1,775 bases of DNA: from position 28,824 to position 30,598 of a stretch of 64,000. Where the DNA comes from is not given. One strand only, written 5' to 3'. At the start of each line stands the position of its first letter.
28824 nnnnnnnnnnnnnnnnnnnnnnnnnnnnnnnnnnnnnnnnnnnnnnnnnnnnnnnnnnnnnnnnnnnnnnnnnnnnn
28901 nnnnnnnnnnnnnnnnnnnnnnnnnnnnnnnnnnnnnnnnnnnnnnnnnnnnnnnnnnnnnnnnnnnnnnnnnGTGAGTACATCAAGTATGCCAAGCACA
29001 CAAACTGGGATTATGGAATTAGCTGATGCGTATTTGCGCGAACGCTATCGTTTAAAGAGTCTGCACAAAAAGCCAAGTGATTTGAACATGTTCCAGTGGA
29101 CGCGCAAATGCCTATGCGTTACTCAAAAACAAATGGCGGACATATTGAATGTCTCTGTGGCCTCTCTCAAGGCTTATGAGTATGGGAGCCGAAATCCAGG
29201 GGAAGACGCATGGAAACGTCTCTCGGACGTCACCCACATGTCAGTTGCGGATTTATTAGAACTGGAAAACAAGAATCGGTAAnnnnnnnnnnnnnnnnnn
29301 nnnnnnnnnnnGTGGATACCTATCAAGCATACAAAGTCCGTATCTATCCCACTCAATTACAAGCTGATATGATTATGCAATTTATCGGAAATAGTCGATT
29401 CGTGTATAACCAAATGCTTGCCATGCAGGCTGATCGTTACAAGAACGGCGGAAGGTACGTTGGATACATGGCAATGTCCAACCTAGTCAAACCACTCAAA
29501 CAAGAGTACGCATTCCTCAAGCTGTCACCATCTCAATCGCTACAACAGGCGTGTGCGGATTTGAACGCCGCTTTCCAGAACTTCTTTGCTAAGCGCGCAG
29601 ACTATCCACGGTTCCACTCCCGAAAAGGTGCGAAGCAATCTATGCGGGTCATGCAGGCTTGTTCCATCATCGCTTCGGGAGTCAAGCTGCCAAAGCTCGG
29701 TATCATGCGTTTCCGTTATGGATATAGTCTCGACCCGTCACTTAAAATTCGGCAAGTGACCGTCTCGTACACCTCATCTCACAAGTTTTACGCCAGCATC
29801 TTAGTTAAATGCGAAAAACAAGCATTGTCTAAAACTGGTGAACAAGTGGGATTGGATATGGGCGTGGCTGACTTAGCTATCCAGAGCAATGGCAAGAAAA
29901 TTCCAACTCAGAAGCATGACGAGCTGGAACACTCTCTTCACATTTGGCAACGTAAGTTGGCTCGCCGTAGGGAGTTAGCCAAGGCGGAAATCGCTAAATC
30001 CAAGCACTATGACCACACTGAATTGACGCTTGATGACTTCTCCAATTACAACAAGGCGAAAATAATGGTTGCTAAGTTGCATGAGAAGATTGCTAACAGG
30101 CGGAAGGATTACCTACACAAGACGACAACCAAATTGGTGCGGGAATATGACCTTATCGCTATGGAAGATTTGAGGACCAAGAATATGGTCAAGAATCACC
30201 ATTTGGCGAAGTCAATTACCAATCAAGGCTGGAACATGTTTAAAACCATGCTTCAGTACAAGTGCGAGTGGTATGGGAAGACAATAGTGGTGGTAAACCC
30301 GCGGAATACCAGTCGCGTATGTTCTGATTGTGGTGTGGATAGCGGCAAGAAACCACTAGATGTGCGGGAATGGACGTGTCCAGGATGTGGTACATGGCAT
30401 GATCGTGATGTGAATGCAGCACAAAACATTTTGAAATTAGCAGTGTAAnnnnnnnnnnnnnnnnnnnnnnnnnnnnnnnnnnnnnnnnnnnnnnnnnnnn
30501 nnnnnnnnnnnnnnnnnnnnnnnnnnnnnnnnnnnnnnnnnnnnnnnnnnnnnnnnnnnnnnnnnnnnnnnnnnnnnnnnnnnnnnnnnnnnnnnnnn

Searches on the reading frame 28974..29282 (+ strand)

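Call 4: search_protein_families(library=pfam, proteins=[window:28974-29282:+], max_evalue=0.01)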
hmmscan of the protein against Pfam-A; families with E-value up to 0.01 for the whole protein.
window:28974-29282:+ (102 aa): 2 families
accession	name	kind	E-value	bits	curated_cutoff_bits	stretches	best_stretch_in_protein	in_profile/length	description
PF01381.28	HTH_3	-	1.5e-06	28.6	23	1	50-93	11-54/55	Helix-turn-helix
PF13560.12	HTH_31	-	2.6e-05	24.9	27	1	49-96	15-63/64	Helix-turn-helix domain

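Call 5: search_protein_families(library=phrogs, proteins=[window:28974-29282:+], max_evalue=0.001)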
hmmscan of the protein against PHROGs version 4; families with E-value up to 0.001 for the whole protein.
window:28974-29282:+ (102 aa): 3 families
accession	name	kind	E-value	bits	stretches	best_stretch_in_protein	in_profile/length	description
phrog_8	-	transcription regulation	1e-08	36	1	48-99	89-140/346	transcriptional regulator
phrog_2104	-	unknown function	8.8e-07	30.1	1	20-86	25-90/103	-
phrog_6499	-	transcription regulation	0.00026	21.4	1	38-85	9-62/157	transcriptional regulator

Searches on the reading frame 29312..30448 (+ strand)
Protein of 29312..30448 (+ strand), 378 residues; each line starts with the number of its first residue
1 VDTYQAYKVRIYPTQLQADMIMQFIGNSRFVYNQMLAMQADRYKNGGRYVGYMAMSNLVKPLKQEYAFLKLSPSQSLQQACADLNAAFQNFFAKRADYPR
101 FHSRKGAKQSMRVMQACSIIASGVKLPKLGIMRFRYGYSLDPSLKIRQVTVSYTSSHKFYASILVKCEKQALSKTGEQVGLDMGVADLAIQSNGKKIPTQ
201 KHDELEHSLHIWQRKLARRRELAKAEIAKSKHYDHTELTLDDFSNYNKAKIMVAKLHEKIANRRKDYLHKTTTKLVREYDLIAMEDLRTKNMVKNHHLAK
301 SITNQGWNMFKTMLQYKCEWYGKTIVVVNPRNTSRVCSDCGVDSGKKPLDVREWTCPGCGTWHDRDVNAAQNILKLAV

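Call 4: search_protein_families(library=pfam, proteins=[window:29312-30448:+], max_evalue=0.01)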
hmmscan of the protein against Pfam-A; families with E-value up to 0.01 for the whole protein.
window:29312-30448:+ (378 aa): 3 families
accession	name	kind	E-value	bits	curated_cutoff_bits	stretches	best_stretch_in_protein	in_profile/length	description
PF07282.18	Cas12f1-like_TNB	-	3.6e-27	94.7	26.3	1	307-373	1-60/60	Cas12f1-like, TNB domain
PF12323.14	HTH_OrfB_IS605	-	2.6e-17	62.5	21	1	1-47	1-46/47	Helix-turn-helix domain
PF01385.25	OrfB_IS605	-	6.8e-17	62.2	30.5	1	163-295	2-119/120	Probable transposase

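Call 5: search_protein_families(library=phrogs, proteins=[window:29312-30448:+], max_evalue=0.001)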
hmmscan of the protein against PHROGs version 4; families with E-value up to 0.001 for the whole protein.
window:29312-30448:+ (378 aa): 5 families
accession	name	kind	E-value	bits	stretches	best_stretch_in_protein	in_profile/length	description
phrog_506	-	integration and excision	1.6e-120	403.9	1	2-376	5-363/403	transposase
phrog_13964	-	integration and excision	5.7e-60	203.8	1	5-256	3-236/237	transposase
phrog_12300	-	integration and excision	1e-52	180.1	1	139-375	22-239/286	transposase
phrog_17087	-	unknown function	4.1e-41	141.4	1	247-376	1-131/141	-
phrog_25073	-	unknown function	9e-19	68.6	1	1-105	1-107/114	-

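Call 6: search_protein_families(library=ncbifam, proteins=[window:29312-30448:+], max_evalue=0.01)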
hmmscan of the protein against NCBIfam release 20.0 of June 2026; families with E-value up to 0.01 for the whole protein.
window:29312-30448:+ (378 aa): 6 families
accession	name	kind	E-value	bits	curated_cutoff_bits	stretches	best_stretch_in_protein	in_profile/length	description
NF038281.1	IS200_TnpB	exception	1.3e-112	376.5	425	1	5-377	2-359/360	IS200/IS605 family element RNA-guided endonuclease TnpB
NF040570.1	guided_TnpB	subfamily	2.4e-98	330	100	1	7-375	1-388/389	RNA-guided endonuclease TnpB family protein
NF038280.1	IS607_TnpB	exception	2.3e-39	135.6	350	1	94-373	109-388/431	IS607 family element RNA-guided endonuclease TnpB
NF038192.1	V_cas_c2c8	exception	1.6e-30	106.6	350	2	71-307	149-397/457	type V CRISPR-associated protein C2c8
NF049972.1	CRISPR_Cas12f2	exception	2.2e-18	66.3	450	1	156-375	306-517/524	type V CRISPR-associated effector Cas12f2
TIGR01766.2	TIGR01766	domain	6.1e-17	61.9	32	1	261-334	2-82/82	IS200/IS605 family accessory protein TnpB-related protein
